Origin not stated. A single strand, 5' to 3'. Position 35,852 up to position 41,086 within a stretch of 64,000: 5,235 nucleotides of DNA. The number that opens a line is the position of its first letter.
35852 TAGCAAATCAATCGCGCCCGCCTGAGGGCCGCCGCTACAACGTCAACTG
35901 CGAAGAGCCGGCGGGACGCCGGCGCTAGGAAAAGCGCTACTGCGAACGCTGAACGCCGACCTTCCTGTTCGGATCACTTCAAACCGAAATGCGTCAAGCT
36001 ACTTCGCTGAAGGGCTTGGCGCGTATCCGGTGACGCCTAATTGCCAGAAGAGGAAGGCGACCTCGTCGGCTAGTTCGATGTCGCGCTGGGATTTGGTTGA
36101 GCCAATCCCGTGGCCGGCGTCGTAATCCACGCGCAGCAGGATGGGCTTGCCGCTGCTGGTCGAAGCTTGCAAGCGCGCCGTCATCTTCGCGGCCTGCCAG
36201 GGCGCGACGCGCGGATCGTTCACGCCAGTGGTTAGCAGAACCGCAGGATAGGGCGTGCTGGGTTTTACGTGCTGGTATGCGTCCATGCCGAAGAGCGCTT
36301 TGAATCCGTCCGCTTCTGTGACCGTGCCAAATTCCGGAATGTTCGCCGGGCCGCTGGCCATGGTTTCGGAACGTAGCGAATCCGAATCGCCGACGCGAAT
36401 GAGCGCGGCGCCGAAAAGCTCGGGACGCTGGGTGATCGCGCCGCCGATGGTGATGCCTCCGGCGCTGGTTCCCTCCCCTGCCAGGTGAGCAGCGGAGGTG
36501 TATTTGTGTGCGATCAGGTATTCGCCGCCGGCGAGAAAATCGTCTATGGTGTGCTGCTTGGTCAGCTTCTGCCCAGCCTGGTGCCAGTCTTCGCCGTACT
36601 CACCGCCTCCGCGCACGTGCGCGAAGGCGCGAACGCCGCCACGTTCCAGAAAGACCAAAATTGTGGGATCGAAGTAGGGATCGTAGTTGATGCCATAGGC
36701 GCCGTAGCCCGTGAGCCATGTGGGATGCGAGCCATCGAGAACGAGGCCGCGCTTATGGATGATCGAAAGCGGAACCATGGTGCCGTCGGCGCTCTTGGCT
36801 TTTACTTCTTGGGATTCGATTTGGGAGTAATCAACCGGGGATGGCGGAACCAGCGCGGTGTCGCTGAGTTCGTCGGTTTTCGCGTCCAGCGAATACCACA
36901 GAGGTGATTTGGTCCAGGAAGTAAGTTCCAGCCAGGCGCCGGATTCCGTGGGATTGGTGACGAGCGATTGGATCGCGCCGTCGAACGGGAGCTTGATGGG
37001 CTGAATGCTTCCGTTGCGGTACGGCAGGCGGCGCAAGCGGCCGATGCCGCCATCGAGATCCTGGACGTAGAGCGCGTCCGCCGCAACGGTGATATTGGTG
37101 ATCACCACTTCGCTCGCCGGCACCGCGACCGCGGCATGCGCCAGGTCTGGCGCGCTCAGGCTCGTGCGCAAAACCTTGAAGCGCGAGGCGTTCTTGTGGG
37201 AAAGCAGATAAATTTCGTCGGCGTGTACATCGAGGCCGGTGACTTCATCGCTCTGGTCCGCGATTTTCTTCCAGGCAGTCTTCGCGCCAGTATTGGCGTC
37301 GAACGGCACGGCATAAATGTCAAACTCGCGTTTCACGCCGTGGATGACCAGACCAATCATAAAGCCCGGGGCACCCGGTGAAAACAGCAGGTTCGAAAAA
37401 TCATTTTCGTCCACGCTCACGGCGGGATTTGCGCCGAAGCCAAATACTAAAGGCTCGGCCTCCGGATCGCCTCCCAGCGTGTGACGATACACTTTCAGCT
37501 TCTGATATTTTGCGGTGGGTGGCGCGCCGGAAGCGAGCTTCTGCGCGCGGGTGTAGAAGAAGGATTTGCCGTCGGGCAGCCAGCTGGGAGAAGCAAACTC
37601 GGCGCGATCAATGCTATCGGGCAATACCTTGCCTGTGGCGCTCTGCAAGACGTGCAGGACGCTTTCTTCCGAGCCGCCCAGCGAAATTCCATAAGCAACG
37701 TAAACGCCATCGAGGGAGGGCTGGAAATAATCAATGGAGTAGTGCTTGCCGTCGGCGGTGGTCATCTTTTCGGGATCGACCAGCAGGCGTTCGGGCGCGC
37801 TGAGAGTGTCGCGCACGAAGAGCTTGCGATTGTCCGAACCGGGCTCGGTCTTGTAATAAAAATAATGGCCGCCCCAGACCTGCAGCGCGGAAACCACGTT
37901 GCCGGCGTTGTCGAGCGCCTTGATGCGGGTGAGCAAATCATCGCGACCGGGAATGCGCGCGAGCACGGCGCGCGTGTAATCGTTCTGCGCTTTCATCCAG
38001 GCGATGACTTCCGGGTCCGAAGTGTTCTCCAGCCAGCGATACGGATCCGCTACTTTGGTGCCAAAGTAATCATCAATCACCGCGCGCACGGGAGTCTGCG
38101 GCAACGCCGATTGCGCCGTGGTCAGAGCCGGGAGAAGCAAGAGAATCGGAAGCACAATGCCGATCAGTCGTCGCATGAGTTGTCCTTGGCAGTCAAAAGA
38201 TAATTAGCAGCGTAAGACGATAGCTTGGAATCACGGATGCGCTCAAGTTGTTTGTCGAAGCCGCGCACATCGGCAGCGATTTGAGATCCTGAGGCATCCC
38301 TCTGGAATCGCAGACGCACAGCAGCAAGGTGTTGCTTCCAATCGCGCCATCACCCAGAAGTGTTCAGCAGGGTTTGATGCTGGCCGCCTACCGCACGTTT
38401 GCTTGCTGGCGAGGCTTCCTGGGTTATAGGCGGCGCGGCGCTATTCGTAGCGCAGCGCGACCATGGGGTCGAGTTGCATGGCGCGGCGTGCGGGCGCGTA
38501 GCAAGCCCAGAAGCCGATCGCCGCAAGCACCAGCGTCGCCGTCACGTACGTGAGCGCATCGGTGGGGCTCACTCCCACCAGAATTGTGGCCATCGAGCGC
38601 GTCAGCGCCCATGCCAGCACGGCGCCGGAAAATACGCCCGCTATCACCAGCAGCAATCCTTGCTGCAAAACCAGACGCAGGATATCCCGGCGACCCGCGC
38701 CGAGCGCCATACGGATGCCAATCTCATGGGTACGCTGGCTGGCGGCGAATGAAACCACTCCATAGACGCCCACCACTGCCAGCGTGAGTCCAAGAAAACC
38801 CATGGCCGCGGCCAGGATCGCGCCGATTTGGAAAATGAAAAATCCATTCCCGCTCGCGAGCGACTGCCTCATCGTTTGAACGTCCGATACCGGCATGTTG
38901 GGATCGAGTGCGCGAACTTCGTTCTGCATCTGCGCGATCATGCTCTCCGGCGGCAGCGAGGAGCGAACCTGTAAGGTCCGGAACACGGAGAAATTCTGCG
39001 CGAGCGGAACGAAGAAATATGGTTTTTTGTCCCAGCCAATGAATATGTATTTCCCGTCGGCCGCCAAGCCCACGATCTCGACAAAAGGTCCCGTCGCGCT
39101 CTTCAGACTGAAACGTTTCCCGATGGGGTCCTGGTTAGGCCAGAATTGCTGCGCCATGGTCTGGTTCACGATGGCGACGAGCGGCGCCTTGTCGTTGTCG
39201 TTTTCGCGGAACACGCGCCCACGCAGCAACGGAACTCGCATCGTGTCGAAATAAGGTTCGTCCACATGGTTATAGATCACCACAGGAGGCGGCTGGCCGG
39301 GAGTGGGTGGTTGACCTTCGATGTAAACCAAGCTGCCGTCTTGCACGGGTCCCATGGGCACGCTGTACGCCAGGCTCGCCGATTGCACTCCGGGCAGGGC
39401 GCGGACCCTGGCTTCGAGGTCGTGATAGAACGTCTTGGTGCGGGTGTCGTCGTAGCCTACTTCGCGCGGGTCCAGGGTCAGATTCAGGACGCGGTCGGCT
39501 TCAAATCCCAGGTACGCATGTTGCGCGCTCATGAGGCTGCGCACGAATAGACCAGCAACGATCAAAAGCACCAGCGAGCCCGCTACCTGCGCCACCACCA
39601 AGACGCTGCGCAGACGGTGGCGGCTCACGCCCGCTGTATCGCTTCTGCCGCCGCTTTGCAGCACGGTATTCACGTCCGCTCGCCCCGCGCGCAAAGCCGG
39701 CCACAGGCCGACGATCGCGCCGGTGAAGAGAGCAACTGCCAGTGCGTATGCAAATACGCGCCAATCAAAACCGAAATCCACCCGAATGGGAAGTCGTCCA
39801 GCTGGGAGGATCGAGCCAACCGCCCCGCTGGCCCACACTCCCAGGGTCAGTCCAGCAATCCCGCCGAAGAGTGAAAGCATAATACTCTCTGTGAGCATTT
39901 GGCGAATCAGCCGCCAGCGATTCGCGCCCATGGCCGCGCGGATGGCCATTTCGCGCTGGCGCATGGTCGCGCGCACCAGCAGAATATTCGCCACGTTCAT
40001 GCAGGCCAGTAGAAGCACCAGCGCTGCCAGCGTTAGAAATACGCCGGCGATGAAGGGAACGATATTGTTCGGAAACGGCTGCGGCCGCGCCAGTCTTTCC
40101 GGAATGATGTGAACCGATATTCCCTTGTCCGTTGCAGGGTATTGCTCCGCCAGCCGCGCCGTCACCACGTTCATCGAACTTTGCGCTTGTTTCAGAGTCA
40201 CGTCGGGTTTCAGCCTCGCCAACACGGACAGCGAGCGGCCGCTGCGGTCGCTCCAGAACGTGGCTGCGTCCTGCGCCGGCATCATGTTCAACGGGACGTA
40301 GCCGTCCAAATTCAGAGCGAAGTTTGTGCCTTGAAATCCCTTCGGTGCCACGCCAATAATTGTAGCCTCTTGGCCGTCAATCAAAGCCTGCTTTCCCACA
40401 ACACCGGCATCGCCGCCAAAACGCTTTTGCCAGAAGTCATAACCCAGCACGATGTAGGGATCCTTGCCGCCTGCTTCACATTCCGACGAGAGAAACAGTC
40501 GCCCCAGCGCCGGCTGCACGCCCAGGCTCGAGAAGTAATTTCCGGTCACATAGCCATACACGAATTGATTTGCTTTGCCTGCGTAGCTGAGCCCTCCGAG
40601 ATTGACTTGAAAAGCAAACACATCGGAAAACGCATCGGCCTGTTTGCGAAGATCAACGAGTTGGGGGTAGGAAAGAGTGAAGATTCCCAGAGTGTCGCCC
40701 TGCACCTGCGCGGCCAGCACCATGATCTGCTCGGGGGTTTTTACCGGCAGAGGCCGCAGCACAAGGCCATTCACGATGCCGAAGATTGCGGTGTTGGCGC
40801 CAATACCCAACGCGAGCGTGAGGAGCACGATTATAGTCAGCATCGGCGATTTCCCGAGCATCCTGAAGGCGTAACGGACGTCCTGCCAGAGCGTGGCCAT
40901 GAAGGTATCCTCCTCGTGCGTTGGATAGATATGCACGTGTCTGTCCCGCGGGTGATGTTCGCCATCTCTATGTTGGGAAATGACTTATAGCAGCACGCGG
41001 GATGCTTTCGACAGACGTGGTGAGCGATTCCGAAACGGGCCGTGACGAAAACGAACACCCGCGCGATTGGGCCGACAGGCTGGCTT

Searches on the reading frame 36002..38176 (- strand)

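Call 8: search_protein_families(library=ncbifam, proteins=[window:36002-38176:-])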
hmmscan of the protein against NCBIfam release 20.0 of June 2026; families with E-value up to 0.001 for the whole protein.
window:36002-38176:- (725 aa): 1 family
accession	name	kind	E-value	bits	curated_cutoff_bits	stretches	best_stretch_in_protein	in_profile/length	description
NF007511.0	PRK10115.1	equivalog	7.4e-55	186.6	1313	1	40-709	17-672/686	oligopeptidase B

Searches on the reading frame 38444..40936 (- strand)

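Call 8: search_protein_families(library=ncbifam, proteins=[window:38444-40936:-])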
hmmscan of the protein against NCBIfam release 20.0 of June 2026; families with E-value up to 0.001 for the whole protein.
window:38444-40936:- (831 aa): 5 families
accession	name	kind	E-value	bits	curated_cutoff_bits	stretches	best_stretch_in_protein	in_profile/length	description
TIGR03434.1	ADOP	subfamily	3.9e-271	901.7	622.3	1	16-831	1-803/803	ADOP family duplicated permease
NF007826.0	PRK10535.1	equivalog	3.8e-25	88.2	966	2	13-421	251-640/648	macrolide ABC transporter ATP-binding protein/permease MacB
TIGR02212.1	lolCE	equivalog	3.4e-06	26.2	362.45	0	302-376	271-345/411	lipoprotein-releasing ABC transporter permease subunit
NF038008.1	ABC_perm_DarB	equivalog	5.3e-06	24.7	700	0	304-490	280-459/777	darobactin export ABC transporter permease subunit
TIGR01185.1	devC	equivalog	0.00054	19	290.35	1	700-807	259-362/380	ABC transporter permease DevC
